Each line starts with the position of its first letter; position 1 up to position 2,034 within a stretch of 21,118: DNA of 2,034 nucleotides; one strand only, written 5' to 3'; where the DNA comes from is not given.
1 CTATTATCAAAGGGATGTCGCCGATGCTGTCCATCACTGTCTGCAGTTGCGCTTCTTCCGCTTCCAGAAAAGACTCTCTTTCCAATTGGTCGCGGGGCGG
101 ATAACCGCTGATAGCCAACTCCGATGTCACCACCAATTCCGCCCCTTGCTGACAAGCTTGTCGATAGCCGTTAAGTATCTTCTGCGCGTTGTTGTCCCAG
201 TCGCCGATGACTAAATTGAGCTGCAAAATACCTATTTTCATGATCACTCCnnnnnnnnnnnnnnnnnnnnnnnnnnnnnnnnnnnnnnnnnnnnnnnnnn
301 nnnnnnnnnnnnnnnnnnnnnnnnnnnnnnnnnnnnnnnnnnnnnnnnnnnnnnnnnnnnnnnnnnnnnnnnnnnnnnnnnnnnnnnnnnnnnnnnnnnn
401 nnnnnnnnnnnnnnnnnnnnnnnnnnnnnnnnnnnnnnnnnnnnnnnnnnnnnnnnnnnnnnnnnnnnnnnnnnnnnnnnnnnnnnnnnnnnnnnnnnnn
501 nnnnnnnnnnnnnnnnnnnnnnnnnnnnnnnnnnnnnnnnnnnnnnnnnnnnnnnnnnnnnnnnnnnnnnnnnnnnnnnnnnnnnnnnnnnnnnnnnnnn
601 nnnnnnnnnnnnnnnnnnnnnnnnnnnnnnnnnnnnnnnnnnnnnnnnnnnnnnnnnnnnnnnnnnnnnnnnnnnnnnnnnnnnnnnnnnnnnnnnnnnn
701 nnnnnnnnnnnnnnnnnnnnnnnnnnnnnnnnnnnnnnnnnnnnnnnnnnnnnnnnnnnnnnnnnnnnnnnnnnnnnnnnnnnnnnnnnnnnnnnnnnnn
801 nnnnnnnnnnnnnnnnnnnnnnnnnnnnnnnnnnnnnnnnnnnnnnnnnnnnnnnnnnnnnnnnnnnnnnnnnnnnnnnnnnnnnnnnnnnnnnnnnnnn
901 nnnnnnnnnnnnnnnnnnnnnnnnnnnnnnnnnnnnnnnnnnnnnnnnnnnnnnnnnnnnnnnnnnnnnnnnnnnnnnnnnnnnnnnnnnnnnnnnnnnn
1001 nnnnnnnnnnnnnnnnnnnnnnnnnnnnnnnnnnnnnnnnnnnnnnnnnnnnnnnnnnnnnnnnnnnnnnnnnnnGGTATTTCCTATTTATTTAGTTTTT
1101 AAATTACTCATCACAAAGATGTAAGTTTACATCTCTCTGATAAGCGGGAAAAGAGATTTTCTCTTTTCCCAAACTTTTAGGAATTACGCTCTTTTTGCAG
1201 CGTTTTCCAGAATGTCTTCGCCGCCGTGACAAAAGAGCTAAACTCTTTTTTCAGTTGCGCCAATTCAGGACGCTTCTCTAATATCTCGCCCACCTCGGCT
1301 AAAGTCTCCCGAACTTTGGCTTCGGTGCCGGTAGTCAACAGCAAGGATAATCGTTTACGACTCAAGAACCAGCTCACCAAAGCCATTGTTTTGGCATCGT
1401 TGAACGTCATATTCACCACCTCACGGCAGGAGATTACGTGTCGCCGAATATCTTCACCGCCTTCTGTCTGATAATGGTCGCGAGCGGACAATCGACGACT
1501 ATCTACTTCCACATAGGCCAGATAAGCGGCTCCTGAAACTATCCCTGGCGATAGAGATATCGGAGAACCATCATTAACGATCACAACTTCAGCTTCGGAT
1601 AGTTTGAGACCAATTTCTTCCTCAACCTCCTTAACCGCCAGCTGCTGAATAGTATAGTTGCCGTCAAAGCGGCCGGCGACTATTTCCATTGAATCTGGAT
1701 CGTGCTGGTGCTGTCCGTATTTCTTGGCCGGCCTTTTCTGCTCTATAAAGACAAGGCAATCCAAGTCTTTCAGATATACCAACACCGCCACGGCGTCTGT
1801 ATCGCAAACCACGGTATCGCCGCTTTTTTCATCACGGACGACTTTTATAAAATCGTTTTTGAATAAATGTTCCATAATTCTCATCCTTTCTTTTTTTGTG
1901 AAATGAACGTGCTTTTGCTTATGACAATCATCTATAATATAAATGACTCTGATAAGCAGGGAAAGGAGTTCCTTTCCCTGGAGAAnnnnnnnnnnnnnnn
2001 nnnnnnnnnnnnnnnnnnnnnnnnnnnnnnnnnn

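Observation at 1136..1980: Paired intergenic elements: shared 10-mer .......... followed by near-perfect 24-25-bp palindromes (GGGAAArGAG arms)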

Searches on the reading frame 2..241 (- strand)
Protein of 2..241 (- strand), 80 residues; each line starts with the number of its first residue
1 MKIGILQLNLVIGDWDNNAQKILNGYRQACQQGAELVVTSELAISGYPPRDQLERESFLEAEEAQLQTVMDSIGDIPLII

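Call 34: search_protein_families(library=ncbifam, proteins=[window:2-241:-], max_evalue=0.1)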
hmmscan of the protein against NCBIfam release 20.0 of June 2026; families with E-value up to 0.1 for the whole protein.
window:2-241:- (80 aa): 5 families
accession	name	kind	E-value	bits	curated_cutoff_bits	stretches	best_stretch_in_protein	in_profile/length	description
NF010588.0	PRK13981.1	equivalog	1.2e-17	63.5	479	1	1-74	5-78/546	NAD+ synthase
NF002730.0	PRK02628.1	equivalog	2.6e-08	32.5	473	1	2-79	14-91/677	NAD(+) synthase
TIGR03381.1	agmatine_aguB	equivalog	0.0017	17.7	410.25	1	2-70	2-68/279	N-carbamoylputrescine amidase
NF040852.1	nitrile_Arch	equivalog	0.0052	16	500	1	1-53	1-53/262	nitrilase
TIGR04048.1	nitrile_sll0784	equivalog_domain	0.03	13.3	502.6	1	3-49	5-51/301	Nit6803 family nitrilase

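Call 35: search_protein_families(library=pfam, proteins=[window:2-241:-], max_evalue=1)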
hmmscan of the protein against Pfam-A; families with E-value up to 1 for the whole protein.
window:2-241:- (80 aa): 3 families
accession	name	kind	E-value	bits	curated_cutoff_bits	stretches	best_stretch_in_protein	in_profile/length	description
PF00795.27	CN_hydrolase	-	3.6e-07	30.2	23.2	1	2-73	1-67/256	Carbon-nitrogen hydrolase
PF15487.11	FAM220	-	0.11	12.6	27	1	11-53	129-171/271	FAM220 family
PF00891.24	Methyltransf_2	-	0.22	11.3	22.3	1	7-42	132-168/210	O-methyltransferase domain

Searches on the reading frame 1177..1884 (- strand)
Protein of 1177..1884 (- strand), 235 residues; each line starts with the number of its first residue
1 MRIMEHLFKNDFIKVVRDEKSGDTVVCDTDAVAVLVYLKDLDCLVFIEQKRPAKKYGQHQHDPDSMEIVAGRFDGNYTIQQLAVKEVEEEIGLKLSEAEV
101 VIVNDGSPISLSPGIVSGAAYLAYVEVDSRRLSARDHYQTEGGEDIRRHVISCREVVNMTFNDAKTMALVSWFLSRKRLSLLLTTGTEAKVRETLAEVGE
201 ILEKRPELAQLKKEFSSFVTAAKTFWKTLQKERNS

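Call 7: search_protein_families(library=pfam, proteins=[window:1177-1884:-])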
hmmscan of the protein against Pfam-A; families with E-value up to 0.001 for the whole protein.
window:1177-1884:- (235 aa): 1 family
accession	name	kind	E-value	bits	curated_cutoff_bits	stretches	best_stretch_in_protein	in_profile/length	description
PF00293.34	NUDIX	-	7.5e-05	23.2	21.1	0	31-97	5-62/134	NUDIX domain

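Call 12: find_encoding_contigs(protein=window:1177-1884:-, flank=6000, max_places=10)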
Protein window:1177-1884:- (235 aa): no gene with exactly this product is on record in the collection.

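Call 13: find_homologous_proteins(query=window:1177-1884:-)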
Query window:1177-1884:- (235 aa): 3 proteins with E <= 0.001 among 833 candidates.
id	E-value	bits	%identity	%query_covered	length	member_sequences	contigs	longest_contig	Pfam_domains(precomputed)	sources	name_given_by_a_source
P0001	7.6e-147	505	100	99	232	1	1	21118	-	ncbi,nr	ncbi:MAG: NUDIX hydrolase [Candidatus Komeilibacteria bacterium]|nr:NUDIX hydrolase [Candidatus Kome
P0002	1.5e-26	112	42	72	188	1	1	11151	-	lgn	-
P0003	2.1e-25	108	41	67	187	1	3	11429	-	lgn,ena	-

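Call 14: find_encoding_contigs(protein=P0002, flank=6000, max_places=6)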
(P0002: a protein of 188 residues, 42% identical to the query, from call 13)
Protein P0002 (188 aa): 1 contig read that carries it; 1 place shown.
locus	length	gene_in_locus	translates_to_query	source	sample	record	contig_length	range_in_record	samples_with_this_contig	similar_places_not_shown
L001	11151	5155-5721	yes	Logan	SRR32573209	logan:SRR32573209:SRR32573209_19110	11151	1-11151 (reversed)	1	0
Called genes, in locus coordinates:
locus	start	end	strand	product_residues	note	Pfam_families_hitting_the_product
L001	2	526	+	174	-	?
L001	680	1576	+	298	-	-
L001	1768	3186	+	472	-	PF01513:NAD_kinase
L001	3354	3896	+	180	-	PF13302:Acetyltransf_3, PF13420:Acetyltransf_4, PF00583:Acetyltransf_1, PF13523:Acetyltransf_8 (faint)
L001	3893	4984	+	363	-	PF03747:ADP_ribosyl_GH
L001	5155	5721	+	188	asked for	-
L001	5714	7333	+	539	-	PF17767:NAPRTase_N, PF17956:NAPRTase_C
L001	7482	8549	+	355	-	-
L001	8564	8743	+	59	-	-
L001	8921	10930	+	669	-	PF00795:CN_hydrolase (weak), PF02540:NAD_synthase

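Call 15: find_encoding_contigs(protein=P0003, flank=6000, max_places=6)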
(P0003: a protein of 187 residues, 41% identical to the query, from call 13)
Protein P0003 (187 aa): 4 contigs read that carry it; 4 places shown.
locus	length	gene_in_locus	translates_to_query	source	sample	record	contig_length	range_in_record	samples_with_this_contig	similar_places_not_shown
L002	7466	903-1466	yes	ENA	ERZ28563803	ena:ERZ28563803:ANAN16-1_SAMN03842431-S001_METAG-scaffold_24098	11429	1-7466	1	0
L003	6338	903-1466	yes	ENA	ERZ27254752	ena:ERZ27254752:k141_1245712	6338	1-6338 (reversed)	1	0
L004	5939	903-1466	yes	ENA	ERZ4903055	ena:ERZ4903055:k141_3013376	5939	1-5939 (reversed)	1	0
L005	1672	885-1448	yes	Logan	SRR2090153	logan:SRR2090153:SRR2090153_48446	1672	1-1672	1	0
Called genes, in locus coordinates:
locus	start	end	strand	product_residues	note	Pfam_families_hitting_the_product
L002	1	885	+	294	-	?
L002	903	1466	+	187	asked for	-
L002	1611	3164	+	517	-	PF17767:NAPRTase_N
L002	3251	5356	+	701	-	PF02540:NAD_synthase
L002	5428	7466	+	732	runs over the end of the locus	PF00479:G6PD_N, PF02781:G6PD_C, PF02826:2-Hacid_dh_C, PF03446:NAD_binding_2, PF03807:F420_oxidored (weak), PF00393:6PGD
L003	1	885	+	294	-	?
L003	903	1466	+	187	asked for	-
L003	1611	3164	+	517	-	PF17767:NAPRTase_N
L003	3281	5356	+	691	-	PF02540:NAD_synthase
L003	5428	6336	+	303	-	?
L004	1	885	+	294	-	?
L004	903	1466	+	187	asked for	-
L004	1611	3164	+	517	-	PF17767:NAPRTase_N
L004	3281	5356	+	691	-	PF02540:NAD_synthase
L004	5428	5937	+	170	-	?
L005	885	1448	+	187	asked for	-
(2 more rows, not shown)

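Call 30: find_encoding_contigs(protein=P0001, flank=10000, max_places=5)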
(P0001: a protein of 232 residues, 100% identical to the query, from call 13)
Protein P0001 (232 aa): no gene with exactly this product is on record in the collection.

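Call 34: search_protein_families(library=ncbifam, proteins=[window:1177-1884:-], max_evalue=0.1)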
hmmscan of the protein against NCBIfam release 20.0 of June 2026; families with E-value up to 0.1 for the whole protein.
window:1177-1884:- (235 aa): 5 families
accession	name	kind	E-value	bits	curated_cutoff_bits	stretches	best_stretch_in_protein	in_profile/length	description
TIGR00052.1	TIGR00052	subfamily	2e-12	47.1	79.55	1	25-171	40-184/188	nudix-type nucleoside diphosphatase, YffH/AdpP family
NF008003.0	PRK10729.1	equivalog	3.5e-08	33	248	1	25-155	53-175/210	ADP-ribose diphosphatase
NF006961.0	PRK09438.1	equivalog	0.0016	18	103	1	58-103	26-71/151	dihydroneopterin triphosphate diphosphatase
TIGR00405.1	KOW_elon_Spt5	equivalog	0.02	14.9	69.95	1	58-102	85-128/145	transcription elongation factor Spt5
TIGR00586.1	mutt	equivalog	0.048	13.7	97.9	0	59-101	27-69/129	8-oxo-dGTP diphosphatase MutT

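Call 59: search_solved_structures(query=window:1177-1884:-, max_evalue=1)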
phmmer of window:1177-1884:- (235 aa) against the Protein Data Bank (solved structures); distinct sequences matched with E-value up to 1: 15.
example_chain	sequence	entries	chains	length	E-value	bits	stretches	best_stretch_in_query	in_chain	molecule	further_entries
9dua_A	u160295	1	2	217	3.7e-05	27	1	37-156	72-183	ADP-ribose pyrophosphatase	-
9b1z_A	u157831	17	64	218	3.7e-05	26.9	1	37-156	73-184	ADP-ribose pyrophosphatase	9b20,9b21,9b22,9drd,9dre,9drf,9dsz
1g0s_A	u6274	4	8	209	0.00036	23.7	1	37-156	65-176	HYPOTHETICAL 23.7 KDA PROTEIN IN ICC-TOLC INTERGENIC REGION | ADP-ribose pyrophosphatase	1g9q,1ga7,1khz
1viq_A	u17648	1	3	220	0.00041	23.6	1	37-157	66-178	ADP-ribose pyrophosphatase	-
2o1c_A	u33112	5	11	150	0.27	14.4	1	37-103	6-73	dATP pyrophosphohydrolase | Dihydroneopterin triphosphate diphosphatase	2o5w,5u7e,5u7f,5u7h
3ac9_A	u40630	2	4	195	0.56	13.3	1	30-121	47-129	ADP-sugar pyrophosphatase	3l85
3aca_A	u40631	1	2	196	0.56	13.3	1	30-121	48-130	ADP-sugar pyrophosphatase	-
9q0n_E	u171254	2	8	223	0.59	13.2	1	31-120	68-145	ADP-sugar pyrophosphatase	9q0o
5qj4_A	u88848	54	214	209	0.64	13.1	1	30-121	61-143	ADP-sugar pyrophosphatase | NUDT5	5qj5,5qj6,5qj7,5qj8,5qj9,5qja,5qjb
3bm4_A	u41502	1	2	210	0.65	13.1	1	30-121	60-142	ADP-sugar pyrophosphatase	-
2dsc_A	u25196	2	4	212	0.66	13.1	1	30-121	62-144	ADP-sugar pyrophosphatase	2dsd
9q0m_E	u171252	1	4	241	0.69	13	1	31-119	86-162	ADP-sugar pyrophosphatase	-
5nqr_A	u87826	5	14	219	0.72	12.9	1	30-120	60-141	ADP-sugar pyrophosphatase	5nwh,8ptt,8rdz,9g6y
2dsb_A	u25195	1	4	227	0.77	12.8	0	30-120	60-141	ADP-sugar pyrophosphatase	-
4v14_A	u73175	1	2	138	0.86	12.7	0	55-99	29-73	MUTATOR MUTT PROTEIN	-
